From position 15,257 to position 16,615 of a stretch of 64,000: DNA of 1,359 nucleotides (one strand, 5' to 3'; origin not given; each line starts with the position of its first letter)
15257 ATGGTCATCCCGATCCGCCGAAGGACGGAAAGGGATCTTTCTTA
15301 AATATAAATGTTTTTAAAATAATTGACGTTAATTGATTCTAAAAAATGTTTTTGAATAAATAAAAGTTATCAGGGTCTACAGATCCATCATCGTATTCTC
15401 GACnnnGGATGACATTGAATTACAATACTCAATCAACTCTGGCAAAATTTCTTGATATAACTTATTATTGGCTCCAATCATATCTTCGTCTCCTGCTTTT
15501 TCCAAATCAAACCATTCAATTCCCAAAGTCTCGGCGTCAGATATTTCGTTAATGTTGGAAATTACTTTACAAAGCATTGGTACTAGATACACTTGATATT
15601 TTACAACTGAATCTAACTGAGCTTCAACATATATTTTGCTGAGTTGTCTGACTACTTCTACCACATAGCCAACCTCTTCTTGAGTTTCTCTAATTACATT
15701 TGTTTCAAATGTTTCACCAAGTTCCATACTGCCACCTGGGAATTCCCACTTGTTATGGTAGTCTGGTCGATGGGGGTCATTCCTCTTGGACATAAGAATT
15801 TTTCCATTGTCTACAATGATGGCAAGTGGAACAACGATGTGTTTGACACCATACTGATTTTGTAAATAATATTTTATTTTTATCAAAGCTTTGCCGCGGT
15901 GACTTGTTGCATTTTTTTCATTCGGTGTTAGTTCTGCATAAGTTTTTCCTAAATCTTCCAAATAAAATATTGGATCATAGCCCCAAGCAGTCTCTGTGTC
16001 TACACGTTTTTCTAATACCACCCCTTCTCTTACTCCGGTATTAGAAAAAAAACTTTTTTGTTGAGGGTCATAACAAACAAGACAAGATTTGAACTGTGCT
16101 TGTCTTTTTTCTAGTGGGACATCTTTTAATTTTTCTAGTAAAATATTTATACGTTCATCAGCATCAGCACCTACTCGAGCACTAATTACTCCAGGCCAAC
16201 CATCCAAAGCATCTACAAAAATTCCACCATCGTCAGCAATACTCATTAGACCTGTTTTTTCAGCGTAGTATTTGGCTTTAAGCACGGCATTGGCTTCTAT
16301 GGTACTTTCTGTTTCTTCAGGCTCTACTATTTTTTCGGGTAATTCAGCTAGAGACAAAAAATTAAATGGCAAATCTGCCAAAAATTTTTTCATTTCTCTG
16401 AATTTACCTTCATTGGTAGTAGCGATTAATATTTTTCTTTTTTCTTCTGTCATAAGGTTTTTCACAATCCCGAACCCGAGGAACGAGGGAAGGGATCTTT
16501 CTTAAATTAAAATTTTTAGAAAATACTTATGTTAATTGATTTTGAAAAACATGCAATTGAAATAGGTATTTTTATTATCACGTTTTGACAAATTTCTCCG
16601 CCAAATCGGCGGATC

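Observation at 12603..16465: Nucleotide-sanitation island: three tandem Nudix paralogs, one frameshifted, then serS, then an RdgB/Ham1-Nudix fusion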

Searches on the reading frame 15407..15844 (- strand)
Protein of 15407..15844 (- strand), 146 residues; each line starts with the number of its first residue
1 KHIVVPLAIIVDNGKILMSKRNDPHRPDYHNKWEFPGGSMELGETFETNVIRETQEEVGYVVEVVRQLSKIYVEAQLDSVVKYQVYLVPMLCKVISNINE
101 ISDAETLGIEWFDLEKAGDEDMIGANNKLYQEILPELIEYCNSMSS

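Call 35: search_solved_structures(query=window:15407-15844:-, max_evalue=0.001, show_alignments=3)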
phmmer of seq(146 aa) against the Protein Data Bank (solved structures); distinct sequences matched with E-value up to 0.001: 26.
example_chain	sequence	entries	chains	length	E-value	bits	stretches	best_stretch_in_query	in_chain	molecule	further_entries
3hhj_A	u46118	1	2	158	1.5e-07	34.8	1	3-64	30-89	Mutator mutT protein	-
1mut_A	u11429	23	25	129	2.3e-07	34.2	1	11-66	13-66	NUCLEOSIDE TRIPHOSPHATE PYROPHOSPHOHYDROLASE | Mutator mutT protein | 7,8-dihydro-8-oxoguanine-triphosphatase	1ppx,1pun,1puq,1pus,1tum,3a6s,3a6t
4v14_A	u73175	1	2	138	3.7e-07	33.5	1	2-63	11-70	MUTATOR MUTT PROTEIN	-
3ees_A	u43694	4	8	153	6.6e-07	32.7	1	8-65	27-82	Probable pyrophosphohydrolase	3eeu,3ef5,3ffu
3r03_A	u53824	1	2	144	2e-06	31.1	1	4-60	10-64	NUDIX hydrolase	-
2fml_A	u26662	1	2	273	4.1e-06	30.1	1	14-120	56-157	MutT/nudix family protein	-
7syc_A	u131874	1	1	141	1.2e-05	28.6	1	13-70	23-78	7,8-dihydro-8-oxoguanine-triphosphatase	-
2rrk_A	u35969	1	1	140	1.6e-05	28.2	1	3-64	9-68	CTP pyrophosphohydrolase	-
5x1x_A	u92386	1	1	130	1.8e-05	28.1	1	5-114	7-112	Mutator mutT protein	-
3gwy_A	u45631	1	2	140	2.5e-05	27.6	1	6-72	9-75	Putative CTP pyrophosphohydrolase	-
3smd_A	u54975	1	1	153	3.5e-05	27.1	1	32-115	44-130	MutT/NUDIX family protein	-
3id9_A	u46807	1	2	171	3.6e-05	27.1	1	8-68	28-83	MutT/NUDIX family protein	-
6fl4_A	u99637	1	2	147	0.00012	25.5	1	8-115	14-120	Nudix hydrolase 1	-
5gp0_E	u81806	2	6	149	0.00012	25.4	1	8-115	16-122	Nudix hydrolase 1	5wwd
6dby_A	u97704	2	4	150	0.00012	25.4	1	8-115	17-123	Nudix hydrolase 1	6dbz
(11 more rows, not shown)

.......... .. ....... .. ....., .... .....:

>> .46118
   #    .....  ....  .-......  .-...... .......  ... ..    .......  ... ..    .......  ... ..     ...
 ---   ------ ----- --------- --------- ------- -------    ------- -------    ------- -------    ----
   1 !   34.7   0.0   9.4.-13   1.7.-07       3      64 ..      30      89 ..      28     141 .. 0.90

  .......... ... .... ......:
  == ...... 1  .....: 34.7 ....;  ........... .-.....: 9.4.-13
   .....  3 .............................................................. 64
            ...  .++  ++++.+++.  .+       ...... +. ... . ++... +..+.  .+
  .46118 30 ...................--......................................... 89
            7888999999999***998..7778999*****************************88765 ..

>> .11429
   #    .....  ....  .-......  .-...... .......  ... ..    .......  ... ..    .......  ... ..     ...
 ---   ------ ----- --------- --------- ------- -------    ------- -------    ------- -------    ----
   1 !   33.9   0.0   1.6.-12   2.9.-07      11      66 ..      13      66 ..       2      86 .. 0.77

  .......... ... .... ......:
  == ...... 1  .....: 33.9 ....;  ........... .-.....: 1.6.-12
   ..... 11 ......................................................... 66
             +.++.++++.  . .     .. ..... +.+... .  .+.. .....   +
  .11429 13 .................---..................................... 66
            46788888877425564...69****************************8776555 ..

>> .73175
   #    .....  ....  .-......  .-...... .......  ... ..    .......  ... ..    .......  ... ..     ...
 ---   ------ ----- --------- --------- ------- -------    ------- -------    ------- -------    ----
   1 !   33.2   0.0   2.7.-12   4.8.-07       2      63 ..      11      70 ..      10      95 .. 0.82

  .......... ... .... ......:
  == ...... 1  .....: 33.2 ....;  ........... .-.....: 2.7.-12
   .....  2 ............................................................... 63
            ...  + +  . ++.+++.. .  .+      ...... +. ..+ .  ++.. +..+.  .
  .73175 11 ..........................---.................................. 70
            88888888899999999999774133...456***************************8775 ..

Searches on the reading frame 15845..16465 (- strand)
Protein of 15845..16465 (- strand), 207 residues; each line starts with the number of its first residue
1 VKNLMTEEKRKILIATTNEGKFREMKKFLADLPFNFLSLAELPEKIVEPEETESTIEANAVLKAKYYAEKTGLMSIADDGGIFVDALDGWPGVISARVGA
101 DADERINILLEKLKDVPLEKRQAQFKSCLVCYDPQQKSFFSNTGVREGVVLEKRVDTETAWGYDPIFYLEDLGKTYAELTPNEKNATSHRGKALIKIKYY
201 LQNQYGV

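Call 36: search_solved_structures(query=window:15845-16465:-, max_evalue=1e-10, show_alignments=1)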
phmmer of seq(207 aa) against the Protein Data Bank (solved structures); distinct sequences matched with E-value up to 1e-10: 9.
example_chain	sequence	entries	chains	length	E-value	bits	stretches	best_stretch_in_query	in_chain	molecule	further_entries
1k7k_A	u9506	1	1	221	2.4e-34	121.9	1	9-197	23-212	Hypothetical protein yggV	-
2pyu_A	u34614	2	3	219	3.8e-33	118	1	9-197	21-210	Inosine Triphosphate Pyrophosphatase RdgB | HAM1 protein homolog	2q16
3tqu_A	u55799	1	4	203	1.4e-30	109.6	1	11-201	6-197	Non-canonical purine NTP pyrophosphatase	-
6wwd_A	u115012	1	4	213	1.1e-28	103.5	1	11-203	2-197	dITP/XTP pyrophosphatase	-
4bnq_A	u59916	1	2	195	1e-24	90.5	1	10-204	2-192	NON-CANONICAL PURINE NTP PYROPHOSPHATASE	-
2e5x_A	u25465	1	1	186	2.1e-19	73.1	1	11-196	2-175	Hypothetical protein PH1917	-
1v7r_A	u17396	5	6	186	2.2e-19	73.1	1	11-196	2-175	hypothetical protein PH1917 | NTPASE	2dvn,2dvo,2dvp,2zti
1vp2_A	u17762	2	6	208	2.8e-18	69.5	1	9-199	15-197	Putative Xanthosine triphosphate pyrophosphatase/HAM1 protein homolog | Nucleoside-triphosphatase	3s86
1b78_A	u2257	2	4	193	1e-14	57.9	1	8-202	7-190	PYROPHOSPHATASE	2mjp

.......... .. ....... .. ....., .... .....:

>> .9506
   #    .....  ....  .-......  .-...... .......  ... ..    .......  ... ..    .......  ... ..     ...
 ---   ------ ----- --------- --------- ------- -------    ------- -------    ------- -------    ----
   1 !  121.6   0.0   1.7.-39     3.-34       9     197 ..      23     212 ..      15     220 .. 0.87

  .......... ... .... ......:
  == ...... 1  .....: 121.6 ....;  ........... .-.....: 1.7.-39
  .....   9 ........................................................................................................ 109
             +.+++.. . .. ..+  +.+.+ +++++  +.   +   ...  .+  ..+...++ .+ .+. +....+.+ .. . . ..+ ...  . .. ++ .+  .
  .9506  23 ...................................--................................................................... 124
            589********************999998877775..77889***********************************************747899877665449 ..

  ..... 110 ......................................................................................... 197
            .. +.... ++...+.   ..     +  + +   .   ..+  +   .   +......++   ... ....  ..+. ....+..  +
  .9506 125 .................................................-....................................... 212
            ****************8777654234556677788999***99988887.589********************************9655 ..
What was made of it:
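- On RdgB/HAM1 non-canonical purine NTP pyrophosphatase: The pairwise alignment to 1k7k (call 36) shows TTNEGK, LKAK, ISAR, ADDGG, WGYDPIF and TSHRG.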
